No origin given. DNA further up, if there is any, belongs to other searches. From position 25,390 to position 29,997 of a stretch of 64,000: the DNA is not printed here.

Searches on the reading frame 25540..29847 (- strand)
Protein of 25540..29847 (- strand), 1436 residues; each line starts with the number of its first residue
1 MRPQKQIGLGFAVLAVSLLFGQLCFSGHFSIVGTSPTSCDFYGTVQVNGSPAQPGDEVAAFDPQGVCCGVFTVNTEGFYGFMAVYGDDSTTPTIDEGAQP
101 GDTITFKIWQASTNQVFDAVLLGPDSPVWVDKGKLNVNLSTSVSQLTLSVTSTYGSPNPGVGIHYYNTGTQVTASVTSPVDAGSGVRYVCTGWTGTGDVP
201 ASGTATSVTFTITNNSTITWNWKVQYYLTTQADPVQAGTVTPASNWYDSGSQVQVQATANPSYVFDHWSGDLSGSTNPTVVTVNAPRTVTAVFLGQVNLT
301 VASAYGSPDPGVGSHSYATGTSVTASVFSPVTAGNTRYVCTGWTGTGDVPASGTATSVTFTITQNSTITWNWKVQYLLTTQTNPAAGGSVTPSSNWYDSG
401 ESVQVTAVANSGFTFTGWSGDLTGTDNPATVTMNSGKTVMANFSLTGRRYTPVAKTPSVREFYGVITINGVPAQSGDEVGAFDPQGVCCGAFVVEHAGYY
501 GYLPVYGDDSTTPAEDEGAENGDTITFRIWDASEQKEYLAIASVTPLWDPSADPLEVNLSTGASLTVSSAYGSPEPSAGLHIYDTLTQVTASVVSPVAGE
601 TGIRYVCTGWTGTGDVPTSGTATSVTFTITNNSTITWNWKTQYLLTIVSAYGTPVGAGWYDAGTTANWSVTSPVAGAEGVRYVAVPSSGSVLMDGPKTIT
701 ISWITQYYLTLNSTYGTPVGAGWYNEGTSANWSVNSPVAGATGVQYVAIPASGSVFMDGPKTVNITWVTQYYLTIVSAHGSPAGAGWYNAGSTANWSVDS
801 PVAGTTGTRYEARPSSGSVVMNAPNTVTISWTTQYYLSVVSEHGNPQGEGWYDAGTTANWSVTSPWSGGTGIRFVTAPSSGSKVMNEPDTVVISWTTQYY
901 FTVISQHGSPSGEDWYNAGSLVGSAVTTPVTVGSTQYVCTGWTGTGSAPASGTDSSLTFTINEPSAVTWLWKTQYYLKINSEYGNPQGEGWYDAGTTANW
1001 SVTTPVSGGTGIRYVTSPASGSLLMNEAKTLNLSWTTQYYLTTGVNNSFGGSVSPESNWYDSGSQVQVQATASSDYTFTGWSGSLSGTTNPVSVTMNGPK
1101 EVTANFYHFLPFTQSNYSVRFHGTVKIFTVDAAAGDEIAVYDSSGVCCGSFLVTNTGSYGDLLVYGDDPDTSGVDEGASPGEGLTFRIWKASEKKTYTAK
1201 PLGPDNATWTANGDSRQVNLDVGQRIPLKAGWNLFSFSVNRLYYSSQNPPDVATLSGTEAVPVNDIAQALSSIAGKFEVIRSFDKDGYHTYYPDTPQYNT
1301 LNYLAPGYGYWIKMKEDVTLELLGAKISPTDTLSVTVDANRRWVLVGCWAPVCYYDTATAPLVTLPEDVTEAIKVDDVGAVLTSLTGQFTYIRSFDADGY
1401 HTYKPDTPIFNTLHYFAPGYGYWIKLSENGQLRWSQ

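Call 59: search_protein_families(library=pfam, proteins=[window:25540-29847:-], max_evalue=0.001)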
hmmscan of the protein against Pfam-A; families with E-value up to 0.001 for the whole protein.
window:25540-29847:- (1436 aa): 2 families
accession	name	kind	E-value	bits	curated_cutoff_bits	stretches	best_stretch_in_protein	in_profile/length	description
PF18998.6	Flg_new_2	-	6.9e-36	122.5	23.6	3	379-445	2-71/73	Divergent InlB B-repeat domain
PF11249.13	DUF3047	-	0.00038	20.5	27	0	350-381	35-66/198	Protein of unknown function (DUF3047)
